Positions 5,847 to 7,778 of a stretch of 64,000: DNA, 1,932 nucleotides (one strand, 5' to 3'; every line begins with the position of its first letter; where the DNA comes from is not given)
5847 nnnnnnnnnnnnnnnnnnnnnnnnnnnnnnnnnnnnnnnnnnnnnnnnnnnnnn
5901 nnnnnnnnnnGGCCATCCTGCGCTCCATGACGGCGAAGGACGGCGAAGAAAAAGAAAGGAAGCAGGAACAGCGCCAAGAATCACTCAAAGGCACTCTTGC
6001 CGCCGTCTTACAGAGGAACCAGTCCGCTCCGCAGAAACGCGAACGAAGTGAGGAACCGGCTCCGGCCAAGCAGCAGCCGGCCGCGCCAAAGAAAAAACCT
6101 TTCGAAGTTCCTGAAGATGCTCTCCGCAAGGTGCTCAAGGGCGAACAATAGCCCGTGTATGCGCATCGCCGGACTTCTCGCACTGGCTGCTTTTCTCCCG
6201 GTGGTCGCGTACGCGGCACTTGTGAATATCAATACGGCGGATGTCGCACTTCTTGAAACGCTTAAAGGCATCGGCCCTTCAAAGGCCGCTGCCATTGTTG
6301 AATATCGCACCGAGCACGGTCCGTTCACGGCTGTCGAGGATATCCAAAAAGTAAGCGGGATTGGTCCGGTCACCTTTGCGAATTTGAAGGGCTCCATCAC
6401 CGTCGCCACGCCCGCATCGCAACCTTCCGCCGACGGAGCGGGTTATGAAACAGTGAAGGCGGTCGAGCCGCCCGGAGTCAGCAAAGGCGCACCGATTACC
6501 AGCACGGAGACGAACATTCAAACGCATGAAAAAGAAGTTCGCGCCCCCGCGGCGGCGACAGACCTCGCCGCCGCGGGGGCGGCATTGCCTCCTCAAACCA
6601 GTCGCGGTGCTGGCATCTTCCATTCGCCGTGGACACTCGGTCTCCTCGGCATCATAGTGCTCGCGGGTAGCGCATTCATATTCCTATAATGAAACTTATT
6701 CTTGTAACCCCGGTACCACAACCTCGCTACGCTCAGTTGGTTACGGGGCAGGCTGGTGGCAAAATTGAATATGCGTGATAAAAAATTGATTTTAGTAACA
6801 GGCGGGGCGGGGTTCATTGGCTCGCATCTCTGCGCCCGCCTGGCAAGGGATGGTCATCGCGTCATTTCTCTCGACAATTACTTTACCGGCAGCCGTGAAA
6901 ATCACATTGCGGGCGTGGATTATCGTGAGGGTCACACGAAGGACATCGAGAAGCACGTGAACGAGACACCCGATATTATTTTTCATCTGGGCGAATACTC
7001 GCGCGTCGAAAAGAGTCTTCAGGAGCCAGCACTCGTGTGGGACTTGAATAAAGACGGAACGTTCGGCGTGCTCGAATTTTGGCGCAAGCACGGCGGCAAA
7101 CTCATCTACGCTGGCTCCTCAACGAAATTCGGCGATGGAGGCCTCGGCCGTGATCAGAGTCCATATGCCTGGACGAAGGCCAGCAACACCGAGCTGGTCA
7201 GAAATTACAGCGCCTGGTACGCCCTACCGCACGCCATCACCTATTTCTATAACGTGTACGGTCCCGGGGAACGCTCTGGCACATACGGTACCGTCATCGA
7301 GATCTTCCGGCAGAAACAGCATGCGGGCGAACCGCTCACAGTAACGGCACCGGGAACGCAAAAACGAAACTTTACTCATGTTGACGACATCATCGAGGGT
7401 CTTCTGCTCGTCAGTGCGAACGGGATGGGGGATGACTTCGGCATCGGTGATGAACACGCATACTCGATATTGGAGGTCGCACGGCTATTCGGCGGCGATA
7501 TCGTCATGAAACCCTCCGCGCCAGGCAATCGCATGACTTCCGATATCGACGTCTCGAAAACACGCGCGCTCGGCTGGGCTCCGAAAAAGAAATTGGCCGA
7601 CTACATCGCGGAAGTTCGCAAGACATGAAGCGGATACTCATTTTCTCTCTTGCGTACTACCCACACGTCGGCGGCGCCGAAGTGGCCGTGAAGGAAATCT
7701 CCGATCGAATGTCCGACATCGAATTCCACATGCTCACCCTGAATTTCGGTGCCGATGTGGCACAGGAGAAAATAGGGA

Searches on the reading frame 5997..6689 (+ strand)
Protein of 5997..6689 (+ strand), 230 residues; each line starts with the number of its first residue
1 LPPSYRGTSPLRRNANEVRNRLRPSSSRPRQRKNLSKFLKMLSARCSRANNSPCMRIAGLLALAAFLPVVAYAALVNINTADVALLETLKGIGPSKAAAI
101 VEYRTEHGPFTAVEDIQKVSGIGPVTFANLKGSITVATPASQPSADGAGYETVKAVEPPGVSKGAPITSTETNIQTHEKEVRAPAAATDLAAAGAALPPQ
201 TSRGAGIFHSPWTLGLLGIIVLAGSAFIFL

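Call 35: search_protein_families(library=pfam, proteins=[window:5997-6689:+])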
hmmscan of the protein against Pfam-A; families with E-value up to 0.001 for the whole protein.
window:5997-6689:+ (230 aa): 4 families
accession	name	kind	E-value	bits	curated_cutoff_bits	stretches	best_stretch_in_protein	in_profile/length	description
PF12836.13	HHH_3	-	8.8e-23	80.6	27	1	75-135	5-65/65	Helix-hairpin-helix motif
PF00633.29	HHH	-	5.2e-11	42.3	24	1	75-103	2-30/30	Helix-hairpin-helix motif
PF03934.19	T2SSK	-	7.5e-07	29.9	24.2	1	76-136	1-62/63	Type II secretion system (T2SS), protein K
PF14520.12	HHH_5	-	7e-05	23.7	27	0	80-102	31-53/57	Helix-hairpin-helix domain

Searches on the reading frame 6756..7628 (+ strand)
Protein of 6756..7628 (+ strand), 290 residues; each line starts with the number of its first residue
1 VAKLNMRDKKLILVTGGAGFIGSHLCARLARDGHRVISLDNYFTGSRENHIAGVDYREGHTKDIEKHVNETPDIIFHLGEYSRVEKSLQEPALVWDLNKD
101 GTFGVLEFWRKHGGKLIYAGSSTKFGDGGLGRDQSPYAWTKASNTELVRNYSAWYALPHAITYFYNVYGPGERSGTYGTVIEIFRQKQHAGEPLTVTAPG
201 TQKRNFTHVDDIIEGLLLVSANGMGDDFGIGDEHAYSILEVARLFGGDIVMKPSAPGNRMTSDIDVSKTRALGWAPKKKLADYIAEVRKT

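Call 35: search_protein_families(library=pfam, proteins=[window:6756-7628:+])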
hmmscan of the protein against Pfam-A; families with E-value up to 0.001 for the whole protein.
window:6756-7628:+ (290 aa): 5 families
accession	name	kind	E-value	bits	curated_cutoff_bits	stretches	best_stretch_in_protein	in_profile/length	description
PF01370.27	Epimerase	-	2.5e-43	148.7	20.9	1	12-231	1-240/240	NAD dependent epimerase/dehydratase family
PF16363.11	GDP_Man_Dehyd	-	8.2e-33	114.7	27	1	13-250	1-267/332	GDP-mannose 4,6 dehydratase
PF04321.23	RmlD_sub_bind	-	2e-07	30.8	27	1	12-137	3-113/287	RmlD substrate binding domain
PF02719.21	Polysacc_synt_2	-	5.3e-07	29.5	20.2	1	12-243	1-241/293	Polysaccharide biosynthesis protein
PF01073.25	3Beta_HSD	-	4.4e-06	26.4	22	1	13-123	1-118/280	3-beta hydroxysteroid dehydrogenase/isomerase family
